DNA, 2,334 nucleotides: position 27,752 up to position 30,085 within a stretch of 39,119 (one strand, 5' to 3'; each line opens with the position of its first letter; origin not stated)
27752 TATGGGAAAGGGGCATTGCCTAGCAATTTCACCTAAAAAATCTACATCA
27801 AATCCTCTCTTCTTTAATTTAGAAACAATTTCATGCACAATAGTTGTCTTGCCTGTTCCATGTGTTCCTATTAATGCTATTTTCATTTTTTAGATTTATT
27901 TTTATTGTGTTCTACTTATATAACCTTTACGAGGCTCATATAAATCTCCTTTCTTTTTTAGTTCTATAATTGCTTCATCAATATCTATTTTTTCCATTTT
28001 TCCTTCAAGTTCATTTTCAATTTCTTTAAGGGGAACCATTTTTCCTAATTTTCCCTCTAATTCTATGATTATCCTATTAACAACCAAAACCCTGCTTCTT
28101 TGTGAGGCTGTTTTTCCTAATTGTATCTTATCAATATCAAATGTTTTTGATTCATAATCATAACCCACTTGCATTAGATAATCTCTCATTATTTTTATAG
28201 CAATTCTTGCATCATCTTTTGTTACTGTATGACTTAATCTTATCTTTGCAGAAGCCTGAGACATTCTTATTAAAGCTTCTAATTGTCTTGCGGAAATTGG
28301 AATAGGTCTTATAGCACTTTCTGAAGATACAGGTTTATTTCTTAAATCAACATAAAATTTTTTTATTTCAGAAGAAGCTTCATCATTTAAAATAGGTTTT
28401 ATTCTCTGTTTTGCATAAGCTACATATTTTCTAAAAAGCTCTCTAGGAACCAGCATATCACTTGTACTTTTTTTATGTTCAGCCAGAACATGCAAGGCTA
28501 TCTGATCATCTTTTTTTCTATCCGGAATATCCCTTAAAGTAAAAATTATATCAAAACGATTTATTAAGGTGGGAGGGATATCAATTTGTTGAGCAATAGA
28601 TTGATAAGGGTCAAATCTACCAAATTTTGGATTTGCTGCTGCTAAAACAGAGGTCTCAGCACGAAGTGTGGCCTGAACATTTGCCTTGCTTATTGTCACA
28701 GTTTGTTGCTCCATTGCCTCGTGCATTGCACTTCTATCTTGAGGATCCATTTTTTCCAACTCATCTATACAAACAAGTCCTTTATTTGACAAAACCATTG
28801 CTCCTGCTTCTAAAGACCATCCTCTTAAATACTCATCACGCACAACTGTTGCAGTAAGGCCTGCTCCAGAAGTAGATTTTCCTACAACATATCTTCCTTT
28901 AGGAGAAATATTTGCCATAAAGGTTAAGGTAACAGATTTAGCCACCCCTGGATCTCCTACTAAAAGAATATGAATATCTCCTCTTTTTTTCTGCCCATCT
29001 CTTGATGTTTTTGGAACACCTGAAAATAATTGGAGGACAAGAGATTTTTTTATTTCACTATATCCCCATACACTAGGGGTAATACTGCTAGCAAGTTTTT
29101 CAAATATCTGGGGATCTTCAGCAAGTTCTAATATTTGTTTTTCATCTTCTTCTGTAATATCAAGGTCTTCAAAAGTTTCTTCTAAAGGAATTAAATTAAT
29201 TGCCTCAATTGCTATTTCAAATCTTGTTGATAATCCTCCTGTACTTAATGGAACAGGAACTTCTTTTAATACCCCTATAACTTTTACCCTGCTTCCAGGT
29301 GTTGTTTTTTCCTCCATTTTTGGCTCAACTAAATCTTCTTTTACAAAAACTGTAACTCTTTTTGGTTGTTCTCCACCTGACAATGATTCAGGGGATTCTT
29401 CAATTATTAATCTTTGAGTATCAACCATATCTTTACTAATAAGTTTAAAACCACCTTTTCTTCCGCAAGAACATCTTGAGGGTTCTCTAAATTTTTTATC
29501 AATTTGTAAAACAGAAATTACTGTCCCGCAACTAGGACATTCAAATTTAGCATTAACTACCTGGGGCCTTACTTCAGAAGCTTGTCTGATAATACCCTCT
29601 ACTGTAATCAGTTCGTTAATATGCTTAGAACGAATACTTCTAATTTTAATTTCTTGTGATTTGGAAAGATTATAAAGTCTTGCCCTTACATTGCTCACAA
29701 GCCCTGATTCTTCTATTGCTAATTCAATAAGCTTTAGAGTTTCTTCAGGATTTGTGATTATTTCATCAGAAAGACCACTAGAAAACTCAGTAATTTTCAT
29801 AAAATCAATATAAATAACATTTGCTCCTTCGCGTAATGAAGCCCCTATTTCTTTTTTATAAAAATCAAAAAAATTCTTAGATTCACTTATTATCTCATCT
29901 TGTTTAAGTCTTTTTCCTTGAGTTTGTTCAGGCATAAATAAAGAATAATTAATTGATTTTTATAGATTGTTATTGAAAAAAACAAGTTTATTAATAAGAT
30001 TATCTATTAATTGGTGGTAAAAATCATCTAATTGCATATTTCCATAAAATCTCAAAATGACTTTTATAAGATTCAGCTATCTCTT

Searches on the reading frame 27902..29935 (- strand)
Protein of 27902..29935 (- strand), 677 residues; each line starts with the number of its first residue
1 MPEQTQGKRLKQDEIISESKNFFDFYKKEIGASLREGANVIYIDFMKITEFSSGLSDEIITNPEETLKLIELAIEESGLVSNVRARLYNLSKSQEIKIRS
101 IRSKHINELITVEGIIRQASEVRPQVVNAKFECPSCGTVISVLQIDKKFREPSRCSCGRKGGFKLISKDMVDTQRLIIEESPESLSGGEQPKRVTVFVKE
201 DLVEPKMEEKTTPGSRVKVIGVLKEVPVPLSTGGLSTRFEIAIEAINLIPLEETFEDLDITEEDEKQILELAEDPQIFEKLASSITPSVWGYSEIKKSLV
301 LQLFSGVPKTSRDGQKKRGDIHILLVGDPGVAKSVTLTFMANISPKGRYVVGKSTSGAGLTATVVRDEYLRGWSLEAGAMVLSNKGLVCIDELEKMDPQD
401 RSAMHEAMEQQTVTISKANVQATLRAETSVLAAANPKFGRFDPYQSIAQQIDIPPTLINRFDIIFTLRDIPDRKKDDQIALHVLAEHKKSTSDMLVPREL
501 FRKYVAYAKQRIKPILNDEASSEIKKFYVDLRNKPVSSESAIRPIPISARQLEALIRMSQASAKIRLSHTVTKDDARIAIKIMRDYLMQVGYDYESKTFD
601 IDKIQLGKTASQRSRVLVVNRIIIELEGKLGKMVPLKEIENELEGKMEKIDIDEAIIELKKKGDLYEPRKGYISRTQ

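Call 33: search_protein_families(library=pfam, proteins=[window:27902-29935:-], max_evalue=0.001)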
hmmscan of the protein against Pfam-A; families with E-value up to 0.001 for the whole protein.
window:27902-29935:- (677 aa): 6 families
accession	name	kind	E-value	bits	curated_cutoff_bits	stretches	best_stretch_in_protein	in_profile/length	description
PF00493.29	MCM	-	1.2e-89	299.7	23.3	1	264-487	1-224/224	MCM P-loop domain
PF17207.9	MCM_OB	-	7.5e-27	94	24.8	1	97-226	1-125/126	MCM OB domain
PF17855.7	MCM_lid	-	1.5e-26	93.1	27.4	1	499-586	1-86/87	MCM AAA-lid domain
PF01078.27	Mg_chelatase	-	1.3e-08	34.9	20.3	1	375-436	97-158/207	Magnesium chelatase, subunit ChlI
PF07726.17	AAA_3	-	2.6e-07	31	27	1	322-436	1-112/131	ATPase family associated with various cellular activities (AAA)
PF14551.11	MCM_N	-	4.2e-06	27.5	24.9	1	23-77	18-72/95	MCM N-terminal domain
